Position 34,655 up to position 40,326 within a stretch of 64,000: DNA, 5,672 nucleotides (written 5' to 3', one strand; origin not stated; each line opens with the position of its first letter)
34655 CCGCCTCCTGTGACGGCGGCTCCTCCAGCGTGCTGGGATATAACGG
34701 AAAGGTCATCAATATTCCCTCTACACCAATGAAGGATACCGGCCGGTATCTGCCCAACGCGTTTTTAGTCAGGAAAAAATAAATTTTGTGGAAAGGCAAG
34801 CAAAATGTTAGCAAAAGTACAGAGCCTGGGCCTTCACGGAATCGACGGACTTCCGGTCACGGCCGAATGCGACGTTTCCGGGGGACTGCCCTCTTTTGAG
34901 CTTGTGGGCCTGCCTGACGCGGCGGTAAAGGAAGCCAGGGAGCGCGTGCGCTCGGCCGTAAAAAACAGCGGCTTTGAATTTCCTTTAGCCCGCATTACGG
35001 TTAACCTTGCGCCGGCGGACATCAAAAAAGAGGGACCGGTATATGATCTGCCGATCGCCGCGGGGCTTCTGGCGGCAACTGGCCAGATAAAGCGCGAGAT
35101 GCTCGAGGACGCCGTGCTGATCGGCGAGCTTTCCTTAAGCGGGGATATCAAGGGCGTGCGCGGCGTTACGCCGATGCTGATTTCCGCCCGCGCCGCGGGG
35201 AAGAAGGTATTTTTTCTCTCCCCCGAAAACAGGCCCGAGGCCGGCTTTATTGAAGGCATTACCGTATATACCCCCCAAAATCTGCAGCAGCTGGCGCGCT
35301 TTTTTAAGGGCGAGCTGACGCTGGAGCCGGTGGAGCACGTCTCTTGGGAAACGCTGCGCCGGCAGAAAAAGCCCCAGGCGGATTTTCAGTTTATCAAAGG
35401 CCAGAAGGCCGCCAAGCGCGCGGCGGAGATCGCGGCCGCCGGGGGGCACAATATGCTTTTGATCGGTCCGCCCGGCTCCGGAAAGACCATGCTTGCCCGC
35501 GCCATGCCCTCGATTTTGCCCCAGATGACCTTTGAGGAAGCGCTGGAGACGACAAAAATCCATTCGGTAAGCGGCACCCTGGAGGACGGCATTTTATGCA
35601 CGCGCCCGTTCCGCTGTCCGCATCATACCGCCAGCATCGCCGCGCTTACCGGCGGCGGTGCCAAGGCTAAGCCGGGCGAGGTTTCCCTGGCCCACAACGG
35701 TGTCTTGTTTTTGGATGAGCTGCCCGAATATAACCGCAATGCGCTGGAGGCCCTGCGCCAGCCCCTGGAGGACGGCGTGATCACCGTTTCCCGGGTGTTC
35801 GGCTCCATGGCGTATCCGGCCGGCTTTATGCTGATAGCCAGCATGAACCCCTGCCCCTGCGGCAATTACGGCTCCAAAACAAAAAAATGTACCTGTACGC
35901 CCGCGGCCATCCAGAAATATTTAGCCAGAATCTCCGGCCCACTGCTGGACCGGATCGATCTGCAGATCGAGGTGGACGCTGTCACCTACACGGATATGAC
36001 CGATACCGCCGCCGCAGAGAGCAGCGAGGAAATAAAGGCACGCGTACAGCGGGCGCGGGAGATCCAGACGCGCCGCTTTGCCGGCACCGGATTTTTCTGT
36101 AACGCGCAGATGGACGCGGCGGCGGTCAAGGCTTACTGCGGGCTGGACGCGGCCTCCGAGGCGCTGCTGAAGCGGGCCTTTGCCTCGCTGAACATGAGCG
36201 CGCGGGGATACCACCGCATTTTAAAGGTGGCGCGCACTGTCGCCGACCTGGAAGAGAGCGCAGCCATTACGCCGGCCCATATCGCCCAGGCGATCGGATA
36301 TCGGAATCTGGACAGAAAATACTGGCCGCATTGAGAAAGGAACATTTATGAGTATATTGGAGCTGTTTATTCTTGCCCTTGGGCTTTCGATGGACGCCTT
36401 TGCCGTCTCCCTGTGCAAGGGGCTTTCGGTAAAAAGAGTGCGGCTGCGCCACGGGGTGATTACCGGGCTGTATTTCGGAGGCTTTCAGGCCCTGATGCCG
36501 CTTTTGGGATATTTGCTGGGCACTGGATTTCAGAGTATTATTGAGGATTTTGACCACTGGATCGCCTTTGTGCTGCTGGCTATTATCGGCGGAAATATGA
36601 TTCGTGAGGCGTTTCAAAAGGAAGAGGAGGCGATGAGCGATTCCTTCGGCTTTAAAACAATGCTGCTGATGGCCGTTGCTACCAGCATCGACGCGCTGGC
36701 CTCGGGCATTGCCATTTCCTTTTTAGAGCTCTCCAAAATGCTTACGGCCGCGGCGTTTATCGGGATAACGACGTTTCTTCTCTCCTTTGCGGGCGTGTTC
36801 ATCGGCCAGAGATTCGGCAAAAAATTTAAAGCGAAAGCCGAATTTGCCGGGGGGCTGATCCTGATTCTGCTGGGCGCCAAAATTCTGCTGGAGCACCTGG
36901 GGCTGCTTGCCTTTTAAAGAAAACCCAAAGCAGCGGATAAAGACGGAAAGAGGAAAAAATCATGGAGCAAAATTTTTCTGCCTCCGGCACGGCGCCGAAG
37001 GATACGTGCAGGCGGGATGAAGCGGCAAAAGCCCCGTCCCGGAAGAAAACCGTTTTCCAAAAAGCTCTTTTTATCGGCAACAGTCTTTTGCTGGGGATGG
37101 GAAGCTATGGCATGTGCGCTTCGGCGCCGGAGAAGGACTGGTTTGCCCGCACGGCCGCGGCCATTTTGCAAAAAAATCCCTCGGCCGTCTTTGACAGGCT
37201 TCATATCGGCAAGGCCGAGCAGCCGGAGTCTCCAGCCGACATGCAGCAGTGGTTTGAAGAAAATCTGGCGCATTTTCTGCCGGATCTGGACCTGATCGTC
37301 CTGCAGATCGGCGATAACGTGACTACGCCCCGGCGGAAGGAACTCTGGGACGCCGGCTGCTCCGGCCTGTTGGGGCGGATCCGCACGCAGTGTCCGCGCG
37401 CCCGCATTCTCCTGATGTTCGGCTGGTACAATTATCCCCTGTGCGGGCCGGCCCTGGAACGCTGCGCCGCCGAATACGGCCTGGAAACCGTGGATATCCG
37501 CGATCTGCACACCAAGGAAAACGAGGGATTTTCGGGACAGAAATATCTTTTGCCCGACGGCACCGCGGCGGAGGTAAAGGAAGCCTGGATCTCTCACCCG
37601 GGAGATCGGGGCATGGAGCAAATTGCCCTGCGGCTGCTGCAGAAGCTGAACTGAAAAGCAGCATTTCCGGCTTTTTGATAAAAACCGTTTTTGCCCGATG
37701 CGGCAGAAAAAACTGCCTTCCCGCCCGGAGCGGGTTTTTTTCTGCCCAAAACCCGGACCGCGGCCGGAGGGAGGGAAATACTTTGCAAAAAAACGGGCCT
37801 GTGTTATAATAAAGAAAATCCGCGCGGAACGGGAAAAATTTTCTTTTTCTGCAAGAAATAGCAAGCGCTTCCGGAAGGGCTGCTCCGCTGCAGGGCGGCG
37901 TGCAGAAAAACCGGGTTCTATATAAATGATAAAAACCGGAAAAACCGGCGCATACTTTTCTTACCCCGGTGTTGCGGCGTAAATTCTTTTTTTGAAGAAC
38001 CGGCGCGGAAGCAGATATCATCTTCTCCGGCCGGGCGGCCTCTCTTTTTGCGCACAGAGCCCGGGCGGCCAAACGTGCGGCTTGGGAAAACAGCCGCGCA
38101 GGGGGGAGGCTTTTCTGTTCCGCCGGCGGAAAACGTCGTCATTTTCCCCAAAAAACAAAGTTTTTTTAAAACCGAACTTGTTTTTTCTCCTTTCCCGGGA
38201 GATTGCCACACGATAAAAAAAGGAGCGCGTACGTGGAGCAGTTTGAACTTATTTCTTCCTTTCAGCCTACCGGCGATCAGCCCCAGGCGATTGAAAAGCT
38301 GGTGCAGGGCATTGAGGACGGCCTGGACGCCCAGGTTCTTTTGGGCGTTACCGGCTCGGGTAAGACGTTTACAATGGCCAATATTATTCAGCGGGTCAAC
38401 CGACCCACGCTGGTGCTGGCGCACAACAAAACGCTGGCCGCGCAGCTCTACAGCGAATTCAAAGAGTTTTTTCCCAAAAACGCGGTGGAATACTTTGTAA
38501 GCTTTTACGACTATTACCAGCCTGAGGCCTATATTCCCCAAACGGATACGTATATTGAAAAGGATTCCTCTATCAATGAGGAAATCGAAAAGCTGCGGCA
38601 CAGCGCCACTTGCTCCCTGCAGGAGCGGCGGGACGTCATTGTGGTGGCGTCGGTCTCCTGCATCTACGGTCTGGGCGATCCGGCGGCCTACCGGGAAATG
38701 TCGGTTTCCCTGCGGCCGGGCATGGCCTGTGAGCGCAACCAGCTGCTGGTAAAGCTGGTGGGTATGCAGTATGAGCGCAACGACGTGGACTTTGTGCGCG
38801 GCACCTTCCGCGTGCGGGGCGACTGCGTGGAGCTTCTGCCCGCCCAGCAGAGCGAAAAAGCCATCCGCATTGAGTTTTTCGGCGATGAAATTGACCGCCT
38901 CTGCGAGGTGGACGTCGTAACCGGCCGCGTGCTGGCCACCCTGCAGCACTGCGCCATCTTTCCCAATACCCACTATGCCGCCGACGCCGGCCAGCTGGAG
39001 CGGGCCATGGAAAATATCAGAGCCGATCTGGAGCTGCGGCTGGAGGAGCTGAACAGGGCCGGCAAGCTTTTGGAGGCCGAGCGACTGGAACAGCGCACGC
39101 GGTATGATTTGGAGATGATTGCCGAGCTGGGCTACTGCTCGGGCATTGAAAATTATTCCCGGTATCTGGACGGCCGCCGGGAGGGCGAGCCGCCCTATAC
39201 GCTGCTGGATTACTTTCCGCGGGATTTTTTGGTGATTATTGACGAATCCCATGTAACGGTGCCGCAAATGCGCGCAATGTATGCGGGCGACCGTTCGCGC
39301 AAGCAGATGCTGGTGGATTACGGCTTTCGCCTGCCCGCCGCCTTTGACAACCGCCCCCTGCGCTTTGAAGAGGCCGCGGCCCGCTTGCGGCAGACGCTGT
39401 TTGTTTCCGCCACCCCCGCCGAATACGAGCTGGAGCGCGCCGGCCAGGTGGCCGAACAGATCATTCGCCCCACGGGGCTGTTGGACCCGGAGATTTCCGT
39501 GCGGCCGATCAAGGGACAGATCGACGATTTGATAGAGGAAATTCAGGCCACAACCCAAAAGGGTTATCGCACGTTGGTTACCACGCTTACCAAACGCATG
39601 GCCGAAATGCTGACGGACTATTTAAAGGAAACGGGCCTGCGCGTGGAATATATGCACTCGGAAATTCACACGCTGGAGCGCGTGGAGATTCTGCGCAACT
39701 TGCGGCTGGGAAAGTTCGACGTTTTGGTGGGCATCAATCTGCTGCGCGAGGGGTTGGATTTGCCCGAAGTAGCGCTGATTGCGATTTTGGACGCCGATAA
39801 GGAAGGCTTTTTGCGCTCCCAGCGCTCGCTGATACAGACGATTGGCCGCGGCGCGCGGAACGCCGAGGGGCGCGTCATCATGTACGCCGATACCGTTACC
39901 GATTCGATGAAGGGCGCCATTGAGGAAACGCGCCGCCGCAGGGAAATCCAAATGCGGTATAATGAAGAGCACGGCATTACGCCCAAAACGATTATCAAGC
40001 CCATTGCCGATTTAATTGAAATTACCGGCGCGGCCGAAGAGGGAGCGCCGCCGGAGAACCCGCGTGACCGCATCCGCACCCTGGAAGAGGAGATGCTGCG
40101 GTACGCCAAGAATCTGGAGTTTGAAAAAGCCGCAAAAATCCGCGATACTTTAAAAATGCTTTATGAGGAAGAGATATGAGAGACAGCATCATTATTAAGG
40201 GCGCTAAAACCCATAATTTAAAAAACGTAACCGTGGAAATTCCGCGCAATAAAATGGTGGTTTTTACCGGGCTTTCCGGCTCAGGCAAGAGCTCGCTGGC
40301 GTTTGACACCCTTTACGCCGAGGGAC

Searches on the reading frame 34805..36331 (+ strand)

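Call 12: search_protein_families(library=pfam, proteins=[window:34805-36331:+], max_evalue=0.001)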
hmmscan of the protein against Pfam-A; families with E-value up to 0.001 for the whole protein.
window:34805-36331:+ (509 aa): 9 families
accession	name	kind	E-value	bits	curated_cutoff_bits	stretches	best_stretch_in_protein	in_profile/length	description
PF01078.27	Mg_chelatase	-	6.3e-94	313.6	20.3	1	193-397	1-206/207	Magnesium chelatase, subunit ChlI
PF13541.12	ChlI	-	2.5e-45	153.7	27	1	21-142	2-121/121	Subunit ChlI of Mg-chelatase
PF13335.12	Mg_chelatase_C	-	2.2e-33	115.1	26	1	405-500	2-94/94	Magnesium chelatase, subunit ChlI C-terminal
PF07728.20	AAA_5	-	4.4e-11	43.4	22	1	216-351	1-125/139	AAA domain (dynein-related subfamily)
PF00493.29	MCM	-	2.6e-07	30.4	23.3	0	288-360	112-183/224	MCM P-loop domain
PF00158.32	Sigma54_activat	-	9.3e-07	29.1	20.2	1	203-347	11-141/168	Sigma-54 interaction domain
PF00004.35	AAA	-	6.1e-05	23.9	21.2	1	217-306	1-66/131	ATPase family associated with various cellular activities (AAA)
PF13191.12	AAA_16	-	0.00058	20.8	32.6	0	210-240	19-51/167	AAA ATPase domain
PF05496.18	RuvB_N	-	0.00071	19.8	27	0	214-234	33-53/159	Holliday junction DNA helicase RuvB P-loop domain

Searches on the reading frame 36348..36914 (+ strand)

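Call 12: search_protein_families(library=pfam, proteins=[window:36348-36914:+], max_evalue=0.001)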
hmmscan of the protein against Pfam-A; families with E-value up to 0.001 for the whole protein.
window:36348-36914:+ (189 aa): 1 family
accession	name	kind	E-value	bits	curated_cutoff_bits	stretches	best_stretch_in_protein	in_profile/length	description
PF02659.21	Mntp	-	3.6e-51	173.4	24.4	1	31-180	2-152/152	Putative manganese efflux pump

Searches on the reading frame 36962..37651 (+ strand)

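Call 12: search_protein_families(library=pfam, proteins=[window:36962-37651:+], max_evalue=0.001)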
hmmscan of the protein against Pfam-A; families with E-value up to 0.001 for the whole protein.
window:36962-37651:+ (230 aa): 1 family
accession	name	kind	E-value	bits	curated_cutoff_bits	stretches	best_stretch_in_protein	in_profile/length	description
PF13472.12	Lipase_GDSL_2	-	2.2e-06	28.8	32.9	1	37-219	1-177/178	GDSL-like Lipase/Acylhydrolase family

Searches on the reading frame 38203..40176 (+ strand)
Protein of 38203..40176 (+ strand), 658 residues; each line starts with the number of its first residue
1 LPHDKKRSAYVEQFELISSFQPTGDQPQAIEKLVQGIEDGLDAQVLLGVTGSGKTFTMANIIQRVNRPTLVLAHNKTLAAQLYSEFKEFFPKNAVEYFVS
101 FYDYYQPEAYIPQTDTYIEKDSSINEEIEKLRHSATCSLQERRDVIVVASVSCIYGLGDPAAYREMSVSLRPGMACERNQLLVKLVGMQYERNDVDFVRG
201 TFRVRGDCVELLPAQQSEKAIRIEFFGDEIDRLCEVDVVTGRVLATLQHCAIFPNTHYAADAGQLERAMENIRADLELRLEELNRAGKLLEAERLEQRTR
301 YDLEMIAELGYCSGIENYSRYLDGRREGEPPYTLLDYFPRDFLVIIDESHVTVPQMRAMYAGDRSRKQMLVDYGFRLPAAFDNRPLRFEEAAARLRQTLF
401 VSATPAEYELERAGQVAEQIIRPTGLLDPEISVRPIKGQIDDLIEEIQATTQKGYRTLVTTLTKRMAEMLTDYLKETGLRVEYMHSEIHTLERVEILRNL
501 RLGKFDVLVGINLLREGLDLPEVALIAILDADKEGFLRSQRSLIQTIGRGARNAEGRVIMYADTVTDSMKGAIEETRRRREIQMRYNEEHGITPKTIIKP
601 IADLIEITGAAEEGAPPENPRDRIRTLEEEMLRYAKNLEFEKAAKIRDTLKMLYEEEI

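Call 12: search_protein_families(library=pfam, proteins=[window:38203-40176:+], max_evalue=0.001)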
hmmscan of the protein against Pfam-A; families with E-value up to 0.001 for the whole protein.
window:38203-40176:+ (658 aa): 8 families
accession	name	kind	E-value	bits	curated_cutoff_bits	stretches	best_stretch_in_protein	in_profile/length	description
PF17757.6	UvrB_inter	-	2.1e-34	117.9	22.9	1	168-258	1-91/91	UvrB interaction domain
PF12344.14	UvrB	-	5.3e-24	84.2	27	1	560-601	1-42/43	Ultra-violet resistance protein B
PF00271.37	Helicase_C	-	2.3e-19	70.1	23.5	1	440-553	3-109/110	Helicase conserved C-terminal domain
PF04851.21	ResIII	-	1.5e-14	54.7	22.5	1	21-128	3-114/164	Type III restriction enzyme, res subunit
PF02151.25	UVR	-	1.9e-08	34.2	21.5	1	623-655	3-35/36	UvrB/uvrC motif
PF00270.35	DEAD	-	1.6e-07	31.6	26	1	25-95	3-74/167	DEAD/DEAH box helicase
PF13604.12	AAA_30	-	0.00039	20.7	27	0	25-85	5-65/191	AAA domain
PF00225.29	Kinesin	-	0.00092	18.7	29.3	0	6-106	35-135/327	Kinesin motor domain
